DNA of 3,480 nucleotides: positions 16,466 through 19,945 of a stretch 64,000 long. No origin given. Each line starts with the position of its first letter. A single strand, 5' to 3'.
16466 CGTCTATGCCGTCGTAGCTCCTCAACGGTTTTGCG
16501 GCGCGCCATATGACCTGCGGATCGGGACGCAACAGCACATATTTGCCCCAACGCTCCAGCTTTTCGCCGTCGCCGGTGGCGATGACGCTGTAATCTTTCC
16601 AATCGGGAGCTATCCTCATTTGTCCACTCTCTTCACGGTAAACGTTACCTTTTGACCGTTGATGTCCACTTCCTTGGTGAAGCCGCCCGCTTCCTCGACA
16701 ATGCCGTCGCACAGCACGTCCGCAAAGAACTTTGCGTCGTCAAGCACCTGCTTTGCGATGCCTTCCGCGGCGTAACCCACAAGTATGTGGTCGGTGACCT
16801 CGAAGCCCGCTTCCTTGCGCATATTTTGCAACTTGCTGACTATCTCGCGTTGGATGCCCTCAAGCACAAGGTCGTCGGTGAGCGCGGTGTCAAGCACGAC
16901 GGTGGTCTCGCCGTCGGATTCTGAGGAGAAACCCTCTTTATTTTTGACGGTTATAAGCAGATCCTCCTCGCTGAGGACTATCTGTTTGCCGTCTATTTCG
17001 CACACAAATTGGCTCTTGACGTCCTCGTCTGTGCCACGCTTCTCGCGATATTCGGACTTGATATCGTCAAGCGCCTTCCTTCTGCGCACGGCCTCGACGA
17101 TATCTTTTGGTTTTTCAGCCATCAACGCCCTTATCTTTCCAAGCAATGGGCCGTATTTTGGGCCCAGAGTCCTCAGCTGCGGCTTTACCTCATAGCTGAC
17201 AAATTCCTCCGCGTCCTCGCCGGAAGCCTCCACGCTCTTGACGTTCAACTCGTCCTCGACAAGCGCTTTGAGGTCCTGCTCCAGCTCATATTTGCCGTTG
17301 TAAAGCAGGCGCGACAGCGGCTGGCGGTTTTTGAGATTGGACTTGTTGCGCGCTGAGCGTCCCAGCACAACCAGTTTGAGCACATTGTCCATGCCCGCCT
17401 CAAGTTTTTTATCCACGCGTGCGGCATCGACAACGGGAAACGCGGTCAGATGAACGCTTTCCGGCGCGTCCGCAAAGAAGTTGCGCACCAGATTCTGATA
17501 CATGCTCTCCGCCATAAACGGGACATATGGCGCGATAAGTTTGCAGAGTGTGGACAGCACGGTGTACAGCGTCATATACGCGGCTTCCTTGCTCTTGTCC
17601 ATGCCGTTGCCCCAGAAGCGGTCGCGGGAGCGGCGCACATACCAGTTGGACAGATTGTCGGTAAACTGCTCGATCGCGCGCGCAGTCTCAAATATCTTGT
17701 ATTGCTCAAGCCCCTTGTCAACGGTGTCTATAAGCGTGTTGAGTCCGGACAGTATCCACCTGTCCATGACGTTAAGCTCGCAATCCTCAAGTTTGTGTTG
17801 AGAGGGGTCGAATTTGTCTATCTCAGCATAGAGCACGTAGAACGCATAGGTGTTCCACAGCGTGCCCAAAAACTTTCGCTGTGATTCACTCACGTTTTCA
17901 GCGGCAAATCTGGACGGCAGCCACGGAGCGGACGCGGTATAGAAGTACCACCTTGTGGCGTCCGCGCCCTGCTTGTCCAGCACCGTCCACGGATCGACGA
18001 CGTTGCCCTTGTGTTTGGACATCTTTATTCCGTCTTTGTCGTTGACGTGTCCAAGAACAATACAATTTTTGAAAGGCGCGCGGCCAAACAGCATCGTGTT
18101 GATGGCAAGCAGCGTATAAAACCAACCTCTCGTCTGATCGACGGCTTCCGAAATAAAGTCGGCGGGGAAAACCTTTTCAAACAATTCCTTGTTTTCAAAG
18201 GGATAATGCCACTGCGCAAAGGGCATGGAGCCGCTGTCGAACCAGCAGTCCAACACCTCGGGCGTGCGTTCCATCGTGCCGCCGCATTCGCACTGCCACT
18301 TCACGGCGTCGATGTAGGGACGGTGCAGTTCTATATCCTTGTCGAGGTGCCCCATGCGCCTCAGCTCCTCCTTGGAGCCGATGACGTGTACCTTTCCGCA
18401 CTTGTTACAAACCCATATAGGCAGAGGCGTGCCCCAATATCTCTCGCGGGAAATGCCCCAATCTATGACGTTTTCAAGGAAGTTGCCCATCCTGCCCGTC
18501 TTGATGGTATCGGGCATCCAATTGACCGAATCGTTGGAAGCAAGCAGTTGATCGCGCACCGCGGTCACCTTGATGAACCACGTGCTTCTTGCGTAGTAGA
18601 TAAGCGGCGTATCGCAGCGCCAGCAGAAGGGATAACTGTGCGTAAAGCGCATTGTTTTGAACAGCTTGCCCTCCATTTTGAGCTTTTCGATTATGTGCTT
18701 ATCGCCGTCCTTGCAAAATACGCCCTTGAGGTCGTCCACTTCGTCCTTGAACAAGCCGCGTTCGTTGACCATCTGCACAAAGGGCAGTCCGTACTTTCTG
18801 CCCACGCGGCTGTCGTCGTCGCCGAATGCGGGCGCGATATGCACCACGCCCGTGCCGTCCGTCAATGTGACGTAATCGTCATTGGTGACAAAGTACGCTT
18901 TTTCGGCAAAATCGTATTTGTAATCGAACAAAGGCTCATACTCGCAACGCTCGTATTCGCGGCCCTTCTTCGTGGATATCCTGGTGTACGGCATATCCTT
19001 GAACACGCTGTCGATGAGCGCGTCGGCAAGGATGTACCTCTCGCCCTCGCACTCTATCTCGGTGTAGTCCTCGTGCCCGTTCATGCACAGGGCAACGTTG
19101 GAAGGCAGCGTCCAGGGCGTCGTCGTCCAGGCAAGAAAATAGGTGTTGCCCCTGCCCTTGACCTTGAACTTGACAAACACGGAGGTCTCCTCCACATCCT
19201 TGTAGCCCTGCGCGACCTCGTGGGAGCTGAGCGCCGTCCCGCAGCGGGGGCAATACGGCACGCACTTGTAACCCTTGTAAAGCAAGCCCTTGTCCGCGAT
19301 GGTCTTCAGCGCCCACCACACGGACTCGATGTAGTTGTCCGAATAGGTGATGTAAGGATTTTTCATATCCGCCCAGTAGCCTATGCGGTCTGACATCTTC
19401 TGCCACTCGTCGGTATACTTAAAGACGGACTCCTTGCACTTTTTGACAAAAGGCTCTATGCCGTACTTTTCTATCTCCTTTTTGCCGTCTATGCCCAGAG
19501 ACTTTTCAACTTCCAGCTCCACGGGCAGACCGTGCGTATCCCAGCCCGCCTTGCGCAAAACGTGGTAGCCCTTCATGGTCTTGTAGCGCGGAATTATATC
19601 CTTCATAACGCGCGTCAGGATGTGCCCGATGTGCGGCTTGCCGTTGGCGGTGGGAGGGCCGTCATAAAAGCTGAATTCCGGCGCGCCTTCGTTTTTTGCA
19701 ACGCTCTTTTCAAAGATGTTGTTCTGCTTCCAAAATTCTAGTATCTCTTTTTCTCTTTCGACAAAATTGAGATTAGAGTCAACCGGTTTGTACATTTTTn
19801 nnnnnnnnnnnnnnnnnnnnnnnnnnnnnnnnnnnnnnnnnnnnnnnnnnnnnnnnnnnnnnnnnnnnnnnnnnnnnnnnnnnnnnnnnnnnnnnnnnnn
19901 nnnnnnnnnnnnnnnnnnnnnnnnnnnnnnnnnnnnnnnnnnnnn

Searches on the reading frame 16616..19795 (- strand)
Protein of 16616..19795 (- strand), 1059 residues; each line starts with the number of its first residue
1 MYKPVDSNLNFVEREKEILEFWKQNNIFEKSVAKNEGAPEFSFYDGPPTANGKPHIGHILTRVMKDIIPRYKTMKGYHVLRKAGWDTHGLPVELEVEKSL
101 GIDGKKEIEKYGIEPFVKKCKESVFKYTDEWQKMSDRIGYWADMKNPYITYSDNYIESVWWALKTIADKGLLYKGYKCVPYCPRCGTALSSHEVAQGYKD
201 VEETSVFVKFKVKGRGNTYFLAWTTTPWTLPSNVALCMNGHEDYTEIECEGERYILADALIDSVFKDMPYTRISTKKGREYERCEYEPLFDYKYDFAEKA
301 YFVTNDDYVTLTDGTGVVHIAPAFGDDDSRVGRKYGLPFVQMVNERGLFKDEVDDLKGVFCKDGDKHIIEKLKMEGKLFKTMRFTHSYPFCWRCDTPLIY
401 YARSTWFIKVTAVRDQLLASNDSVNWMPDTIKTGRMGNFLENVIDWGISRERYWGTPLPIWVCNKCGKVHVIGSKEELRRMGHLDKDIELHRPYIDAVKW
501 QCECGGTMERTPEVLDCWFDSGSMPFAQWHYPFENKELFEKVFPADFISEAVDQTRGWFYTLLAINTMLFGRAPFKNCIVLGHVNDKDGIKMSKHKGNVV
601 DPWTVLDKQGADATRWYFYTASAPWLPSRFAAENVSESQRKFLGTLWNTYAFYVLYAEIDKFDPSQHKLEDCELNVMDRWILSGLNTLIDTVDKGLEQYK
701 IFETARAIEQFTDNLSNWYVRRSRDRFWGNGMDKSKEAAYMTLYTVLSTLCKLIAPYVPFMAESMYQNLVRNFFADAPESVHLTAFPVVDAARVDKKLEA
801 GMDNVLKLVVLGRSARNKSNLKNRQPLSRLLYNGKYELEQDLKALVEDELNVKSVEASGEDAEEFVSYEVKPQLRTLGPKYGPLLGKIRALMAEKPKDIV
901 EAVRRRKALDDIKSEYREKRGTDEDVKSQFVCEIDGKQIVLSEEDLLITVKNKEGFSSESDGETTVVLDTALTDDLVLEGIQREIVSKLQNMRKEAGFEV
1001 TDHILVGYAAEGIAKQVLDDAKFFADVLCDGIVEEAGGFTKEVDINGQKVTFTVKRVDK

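Call 10: find_encoding_contigs(protein=window:16616-19795:-, flank=10000, max_places=10)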
Protein window:16616-19795:- (1059 aa): no gene with exactly this product is on record in the collection.

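Call 15: find_homologous_proteins(query=window:16616-19795:-, max_evalue=1e-100)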
Query window:16616-19795:- (1059 aa): 8000 proteins with E <= 1e-100 among 8000 candidates; the best 120 are listed.
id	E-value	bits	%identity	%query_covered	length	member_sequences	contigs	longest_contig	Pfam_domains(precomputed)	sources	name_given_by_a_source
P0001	0.0e+0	2502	100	100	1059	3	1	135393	PF09334.18,PF08264.20,PF00133.29,PF19302.5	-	-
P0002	0.0e+0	2134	83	100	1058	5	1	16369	PF09334.18,PF08264.20,PF00133.29,PF19302.5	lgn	-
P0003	0.0e+0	2114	83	100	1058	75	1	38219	PF09334.18,PF08264.20,PF00133.29,PF19302.5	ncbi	-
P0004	0.0e+0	2105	82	100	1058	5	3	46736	PF09334.18,PF08264.20,PF00133.29,PF19302.5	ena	-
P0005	0.0e+0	2098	82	100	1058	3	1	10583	PF09334.18,PF08264.20,PF00133.29,PF19302.5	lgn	-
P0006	0.0e+0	2082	82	100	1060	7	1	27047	PF09334.18,PF08264.20,PF00133.29,PF19302.5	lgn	-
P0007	0.0e+0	2070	81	100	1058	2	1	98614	PF09334.18,PF08264.20,PF00133.29,PF19302.5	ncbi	-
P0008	0.0e+0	2067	81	100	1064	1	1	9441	PF09334.18,PF08264.20,PF00133.29,PF19302.5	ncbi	-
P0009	0.0e+0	2061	81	100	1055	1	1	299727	PF09334.18,PF08264.20,PF00133.29,PF19302.5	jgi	-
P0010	0.0e+0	2035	80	100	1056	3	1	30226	PF09334.18,PF08264.20,PF00133.29,PF19302.5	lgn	-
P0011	0.0e+0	2026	79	100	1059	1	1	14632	PF09334.18,PF08264.20,PF00133.29,PF19302.5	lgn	-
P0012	0.0e+0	2015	79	100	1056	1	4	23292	PF09334.18,PF08264.20,PF00133.29,PF19302.5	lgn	-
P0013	0.0e+0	1998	78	100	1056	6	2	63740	PF09334.18,PF08264.20,PF00133.29,PF19302.5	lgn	-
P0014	0.0e+0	1982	78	100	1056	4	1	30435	PF09334.18,PF08264.20,PF00133.29,PF19302.5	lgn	-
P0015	0.0e+0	1942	78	100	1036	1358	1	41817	PF09334.18,PF08264.20,PF00133.29,PF19302.5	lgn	-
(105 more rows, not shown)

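Call 16: find_encoding_contigs(protein=P0003, flank=6000, max_places=3)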
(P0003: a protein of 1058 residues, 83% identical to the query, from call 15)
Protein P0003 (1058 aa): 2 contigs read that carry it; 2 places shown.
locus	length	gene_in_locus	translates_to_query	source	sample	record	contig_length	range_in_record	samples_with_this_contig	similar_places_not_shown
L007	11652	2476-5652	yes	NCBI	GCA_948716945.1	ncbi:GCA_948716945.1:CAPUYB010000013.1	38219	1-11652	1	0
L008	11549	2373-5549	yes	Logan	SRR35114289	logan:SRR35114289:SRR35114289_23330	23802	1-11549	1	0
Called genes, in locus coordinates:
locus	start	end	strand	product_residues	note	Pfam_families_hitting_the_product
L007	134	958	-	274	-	PF12679:ABC2_membrane_2 (weak), PF12730:ABC2_membrane_4, PF10920:DUF2705, PF12698:ABC2_membrane_3 (weak)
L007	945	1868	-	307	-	PF00005:ABC_tran, PF13304:AAA_21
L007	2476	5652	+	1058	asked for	PF00133:tRNA-synt_1, PF09334:tRNA-synt_1g, PF08264:Anticodon_1, PF19302:DUF5915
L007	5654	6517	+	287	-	PF10672:Methyltrans_SAM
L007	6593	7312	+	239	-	PF00849:PseudoU_synth_2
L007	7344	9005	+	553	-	PF00501:AMP-binding, PF13193:AMP-binding_C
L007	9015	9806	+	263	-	PF01261:AP_endonuc_2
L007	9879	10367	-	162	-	-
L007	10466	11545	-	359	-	PF07670:Gate (weak)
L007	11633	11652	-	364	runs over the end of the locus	PF01467:CTP_transf_like (faint), PF05636:HIGH_NTase1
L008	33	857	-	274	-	PF12679:ABC2_membrane_2 (weak), PF12730:ABC2_membrane_4, PF10920:DUF2705, PF12698:ABC2_membrane_3 (weak)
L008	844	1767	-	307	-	PF00005:ABC_tran, PF13304:AAA_21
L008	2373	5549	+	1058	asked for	PF00133:tRNA-synt_1, PF09334:tRNA-synt_1g, PF08264:Anticodon_1, PF19302:DUF5915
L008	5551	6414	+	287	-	PF10672:Methyltrans_SAM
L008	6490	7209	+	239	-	PF00849:PseudoU_synth_2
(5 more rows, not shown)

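Call 17: find_encoding_contigs(protein=P0007, flank=6000, max_places=3)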
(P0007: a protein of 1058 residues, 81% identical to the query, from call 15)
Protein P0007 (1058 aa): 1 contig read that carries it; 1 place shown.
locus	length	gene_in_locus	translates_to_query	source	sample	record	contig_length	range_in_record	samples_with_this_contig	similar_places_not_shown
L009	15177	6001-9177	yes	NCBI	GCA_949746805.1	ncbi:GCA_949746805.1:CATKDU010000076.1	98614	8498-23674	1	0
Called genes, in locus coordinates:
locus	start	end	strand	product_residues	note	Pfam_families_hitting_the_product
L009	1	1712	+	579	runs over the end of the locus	PF13510:Fer2_4, PF12838:Fer4_7 (faint), PF10588:NADH-G_4Fe-4S_3, PF13237:Fer4_10 (faint), PF22117:Fer4_Nqo3 (weak), PF00037:Fer4 (weak), PF02906:Fe_hyd_lg_C, PF02256:Fe_hyd_SSU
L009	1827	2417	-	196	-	PF01965:DJ-1_PfpI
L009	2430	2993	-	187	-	PF28474:DUF8412, PF13376:OmdA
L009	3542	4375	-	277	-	PF12679:ABC2_membrane_2 (weak), PF12730:ABC2_membrane_4 (weak), PF10920:DUF2705 (weak)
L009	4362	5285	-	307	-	PF00005:ABC_tran, PF13304:AAA_21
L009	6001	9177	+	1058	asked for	PF00133:tRNA-synt_1, PF09334:tRNA-synt_1g, PF08264:Anticodon_1, PF19302:DUF5915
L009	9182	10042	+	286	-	PF10672:Methyltrans_SAM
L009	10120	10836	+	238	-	PF00849:PseudoU_synth_2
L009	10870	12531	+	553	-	PF00501:AMP-binding, PF13193:AMP-binding_C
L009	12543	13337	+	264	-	PF01261:AP_endonuc_2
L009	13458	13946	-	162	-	PF08281:Sigma70_r4_2 (faint), PF04545:Sigma70_r4 (faint)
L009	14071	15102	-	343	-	PF07670:Gate (weak)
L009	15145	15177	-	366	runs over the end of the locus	PF05636:HIGH_NTase1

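Call 18: find_encoding_contigs(protein=P0009, flank=6000, max_places=3)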
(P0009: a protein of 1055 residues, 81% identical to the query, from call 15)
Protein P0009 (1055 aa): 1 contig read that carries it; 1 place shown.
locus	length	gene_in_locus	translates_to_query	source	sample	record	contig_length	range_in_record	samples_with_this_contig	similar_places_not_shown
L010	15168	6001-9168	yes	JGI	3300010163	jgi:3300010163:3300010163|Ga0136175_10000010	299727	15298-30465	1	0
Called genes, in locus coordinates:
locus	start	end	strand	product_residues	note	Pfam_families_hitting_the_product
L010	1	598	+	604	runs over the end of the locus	PF01257:2Fe-2S_thioredx, PF01512:Complex1_51K, PF10531:SLBB (weak), PF10589:NADH_4Fe-4S, PF13237:Fer4_10 (weak), PF00037:Fer4 (weak), PF12838:Fer4_7, PF13187:Fer4_9 (weak), +2 more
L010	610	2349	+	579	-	PF13510:Fer2_4, PF12838:Fer4_7 (faint), PF10588:NADH-G_4Fe-4S_3, PF22117:Fer4_Nqo3 (weak), PF00037:Fer4 (weak), PF02906:Fe_hyd_lg_C, PF02256:Fe_hyd_SSU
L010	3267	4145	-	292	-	PF12679:ABC2_membrane_2 (weak), PF12730:ABC2_membrane_4, PF10920:DUF2705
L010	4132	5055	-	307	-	PF00005:ABC_tran, PF13304:AAA_21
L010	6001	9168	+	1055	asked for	PF00133:tRNA-synt_1, PF09334:tRNA-synt_1g, PF08264:Anticodon_1, PF19302:DUF5915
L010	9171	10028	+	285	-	PF10672:Methyltrans_SAM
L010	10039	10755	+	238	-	PF00849:PseudoU_synth_2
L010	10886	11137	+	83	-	PF07873:YabP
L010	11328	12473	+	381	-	PF06898:YqfD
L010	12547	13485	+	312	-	PF01695:IstB_IS21 (weak), PF02562:PhoH, PF13604:AAA_30 (weak), PF13245:AAA_19 (weak)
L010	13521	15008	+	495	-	PF07698:7TM-7TMR_HD, PF01966:HD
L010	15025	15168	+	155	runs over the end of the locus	PF02130:YbeY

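Call 24: find_encoding_contigs(protein=P0121, flank=8000, max_places=5)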
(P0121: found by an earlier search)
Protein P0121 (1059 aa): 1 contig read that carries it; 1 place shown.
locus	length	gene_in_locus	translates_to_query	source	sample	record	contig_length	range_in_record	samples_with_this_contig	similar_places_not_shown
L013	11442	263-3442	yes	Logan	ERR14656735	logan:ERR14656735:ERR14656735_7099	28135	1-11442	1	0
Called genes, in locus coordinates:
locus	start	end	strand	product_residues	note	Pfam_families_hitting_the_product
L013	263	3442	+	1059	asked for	PF00133:tRNA-synt_1, PF09334:tRNA-synt_1g, PF08264:Anticodon_1, PF19302:DUF5915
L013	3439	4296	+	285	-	PF10672:Methyltrans_SAM, PF03602:Cons_hypoth95 (weak)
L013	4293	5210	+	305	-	PF00849:PseudoU_synth_2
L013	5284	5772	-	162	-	-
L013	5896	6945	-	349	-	PF07670:Gate (weak)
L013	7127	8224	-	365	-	PF01467:CTP_transf_like (weak), PF05636:HIGH_NTase1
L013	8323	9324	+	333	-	PF01515:PTA_PTB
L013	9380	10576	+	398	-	PF00871:Acetate_kinase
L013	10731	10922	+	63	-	PF01783:Ribosomal_L32p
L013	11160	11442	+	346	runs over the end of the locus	PF02504:FA_synthesis, PF01515:PTA_PTB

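Call 64: find_encoding_contigs(protein=P0122, flank=5000, max_places=5)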
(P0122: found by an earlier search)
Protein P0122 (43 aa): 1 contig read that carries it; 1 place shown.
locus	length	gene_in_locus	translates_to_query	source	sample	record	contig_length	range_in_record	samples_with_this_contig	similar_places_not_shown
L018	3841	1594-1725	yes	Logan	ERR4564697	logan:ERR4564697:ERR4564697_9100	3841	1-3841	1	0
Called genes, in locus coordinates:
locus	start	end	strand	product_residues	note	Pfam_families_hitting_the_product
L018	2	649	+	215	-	?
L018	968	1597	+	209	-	PF00133:tRNA-synt_1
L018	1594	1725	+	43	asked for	PF00133:tRNA-synt_1 (weak)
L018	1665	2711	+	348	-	PF08264:Anticodon_1, PF19302:DUF5915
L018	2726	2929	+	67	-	PF19302:DUF5915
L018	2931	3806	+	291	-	PF10672:Methyltrans_SAM, PF03602:Cons_hypoth95 (weak)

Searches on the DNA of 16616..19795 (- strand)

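Call 54: search_rna_families(sources=[L009, L010, L016, L007], threshold=gathering)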
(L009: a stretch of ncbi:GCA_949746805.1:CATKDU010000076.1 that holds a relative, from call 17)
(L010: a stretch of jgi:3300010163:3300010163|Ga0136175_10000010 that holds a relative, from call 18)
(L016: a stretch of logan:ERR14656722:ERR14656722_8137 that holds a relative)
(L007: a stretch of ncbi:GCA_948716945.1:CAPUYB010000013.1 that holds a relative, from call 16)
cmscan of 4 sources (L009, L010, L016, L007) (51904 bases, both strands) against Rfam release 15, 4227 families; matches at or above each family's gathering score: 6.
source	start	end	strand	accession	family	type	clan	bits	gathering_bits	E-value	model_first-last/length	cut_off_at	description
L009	3124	3387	-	RF01854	Bacteria_large_SRP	Gene;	CL00003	164.8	60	6.4e-27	1-256/256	no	Bacterial large signal recognition particle RNA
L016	3187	3449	-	RF01854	Bacteria_large_SRP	Gene;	CL00003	160.2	60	5e-26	1-256/256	no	Bacterial large signal recognition particle RNA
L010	2636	2899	+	RF01854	Bacteria_large_SRP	Gene;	CL00003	155.9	60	3.4e-25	1-256/256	no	Bacterial large signal recognition particle RNA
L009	5679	5749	-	RF00005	tRNA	Gene; tRNA;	CL00001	68.7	29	5.7e-13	1-71/71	no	tRNA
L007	2169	2239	-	RF00005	tRNA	Gene; tRNA;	CL00001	68.7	29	5.7e-13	1-71/71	no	tRNA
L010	5551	5621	+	RF00005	tRNA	Gene; tRNA;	CL00001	67.6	29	1.2e-12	1-71/71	no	tRNA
